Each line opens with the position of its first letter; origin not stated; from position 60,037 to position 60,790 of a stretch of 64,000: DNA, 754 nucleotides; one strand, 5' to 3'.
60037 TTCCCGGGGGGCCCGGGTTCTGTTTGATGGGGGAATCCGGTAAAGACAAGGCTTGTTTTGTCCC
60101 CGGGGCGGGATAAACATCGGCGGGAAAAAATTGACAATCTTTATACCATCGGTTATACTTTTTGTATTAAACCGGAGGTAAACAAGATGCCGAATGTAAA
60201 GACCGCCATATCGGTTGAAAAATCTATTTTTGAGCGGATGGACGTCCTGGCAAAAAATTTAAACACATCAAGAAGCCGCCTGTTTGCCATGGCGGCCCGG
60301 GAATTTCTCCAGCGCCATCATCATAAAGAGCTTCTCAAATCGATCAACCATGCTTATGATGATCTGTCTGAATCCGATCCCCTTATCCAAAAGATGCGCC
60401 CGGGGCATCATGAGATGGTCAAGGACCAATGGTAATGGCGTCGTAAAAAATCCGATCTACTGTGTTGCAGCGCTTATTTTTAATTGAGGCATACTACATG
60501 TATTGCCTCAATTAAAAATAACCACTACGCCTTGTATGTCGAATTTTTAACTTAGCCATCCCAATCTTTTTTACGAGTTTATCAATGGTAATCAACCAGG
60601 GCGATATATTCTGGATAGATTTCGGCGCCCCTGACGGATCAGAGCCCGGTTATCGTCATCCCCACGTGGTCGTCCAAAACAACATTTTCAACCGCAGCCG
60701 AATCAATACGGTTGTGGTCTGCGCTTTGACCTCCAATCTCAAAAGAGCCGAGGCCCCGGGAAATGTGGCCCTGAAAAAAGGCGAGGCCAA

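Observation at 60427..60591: MITE inserted exactly at the overlapping stop/start of a mazEF-like pair, duplicating it so both genes stay intact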

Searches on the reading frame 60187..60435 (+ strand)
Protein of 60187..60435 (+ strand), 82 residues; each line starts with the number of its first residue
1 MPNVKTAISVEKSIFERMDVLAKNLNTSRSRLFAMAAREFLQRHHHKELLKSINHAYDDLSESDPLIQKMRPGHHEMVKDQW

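Call 12: search_protein_families(library=pfam, proteins=[window:60187-60432:+], max_evalue=0.01)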
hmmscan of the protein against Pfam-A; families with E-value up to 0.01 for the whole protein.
window:60187-60432:+ (82 aa): 1 family
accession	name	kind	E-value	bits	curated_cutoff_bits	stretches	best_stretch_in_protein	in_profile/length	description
PF22726.1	NCAB2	-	0.0055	17.6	27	1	19-59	20-60/80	NACHT C-terminal Alpha/Beta 2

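Call 13: search_protein_families(library=ncbifam, proteins=[window:60187-60432:+], max_evalue=0.01)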
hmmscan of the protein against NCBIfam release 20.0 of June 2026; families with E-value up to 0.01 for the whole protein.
window:60187-60432:+ (82 aa): 0 families

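Call 49: search_solved_structures(query=window:60187-60432:+, max_evalue=10)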
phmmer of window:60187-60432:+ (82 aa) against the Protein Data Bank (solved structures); distinct sequences matched with E-value up to 10: 5.
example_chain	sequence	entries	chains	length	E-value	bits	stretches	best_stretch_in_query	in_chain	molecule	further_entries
7wj0_A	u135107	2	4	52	0.0053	20.7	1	3-43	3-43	Antitoxin MazE6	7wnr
7o41_A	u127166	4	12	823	0.35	14.9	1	28-77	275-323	TrwK protein | Type IV secretion system protein virB4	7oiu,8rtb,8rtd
7o43_A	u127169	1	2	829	0.36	14.9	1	28-77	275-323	TrwK protein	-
7o42_A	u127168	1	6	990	0.36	14.9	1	28-77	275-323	TrwK protein,Protein hcp1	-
8upa_A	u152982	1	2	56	0.47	14.5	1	13-55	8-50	De novo designed IL-6 mimetic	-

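Call 55: find_encoding_contigs(protein=window:60187-60435:+, flank=10000, max_places=6)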
Protein window:60187-60435:+ (82 aa): 1 contig read that carries it; 1 place shown.
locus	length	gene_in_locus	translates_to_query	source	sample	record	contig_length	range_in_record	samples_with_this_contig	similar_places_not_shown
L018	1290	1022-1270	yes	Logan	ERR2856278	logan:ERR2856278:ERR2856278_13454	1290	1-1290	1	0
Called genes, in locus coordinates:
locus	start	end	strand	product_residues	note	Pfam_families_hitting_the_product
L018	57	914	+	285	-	-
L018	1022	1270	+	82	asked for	-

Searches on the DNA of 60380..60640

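Call 26: search_rna_families(source=window, start=60380, end=60640, threshold=evalue, max_evalue=5)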
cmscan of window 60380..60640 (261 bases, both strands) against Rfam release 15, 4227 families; matches with E-value up to 5: 9.
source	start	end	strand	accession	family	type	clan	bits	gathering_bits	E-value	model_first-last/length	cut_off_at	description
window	60445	60549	-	RF04262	MIR1319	Gene; miRNA;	-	26.6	116.6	0.0057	1-119/119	no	MIR1319 microRNA precursor family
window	60471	60522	-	RF03315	mir-723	Gene; miRNA;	-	24.3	63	0.013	1-60/60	no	mir-723 microRNA precursor family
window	60443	60552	-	RF03987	MIR6136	Gene; miRNA;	-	23.9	99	0.03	1-105/105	no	MIR6136 microRNA precursor family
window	60458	60536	-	RF04152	mir-3618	Gene; miRNA;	-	22.7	99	0.015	1-88/88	no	mir-3618 microRNA precursor family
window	60446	60547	+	RF03987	MIR6136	Gene; miRNA;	-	21.6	99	0.11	1-105/105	no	MIR6136 microRNA precursor family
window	60446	60548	+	RF04262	MIR1319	Gene; miRNA;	-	20.9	116.6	0.15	1-119/119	no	MIR1319 microRNA precursor family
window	60467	60522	+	RF01823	rspL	Gene; sRNA;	-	18.4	37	1.2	1-89/89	no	rpsL sRNA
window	60473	60528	-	RF01823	rspL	Gene; sRNA;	-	18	37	1.6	1-89/89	no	rpsL sRNA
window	60469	60533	+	RF04065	mir-7563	Gene; miRNA;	-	17.3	80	0.73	1-76/76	no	mir-7563 microRNA precursor family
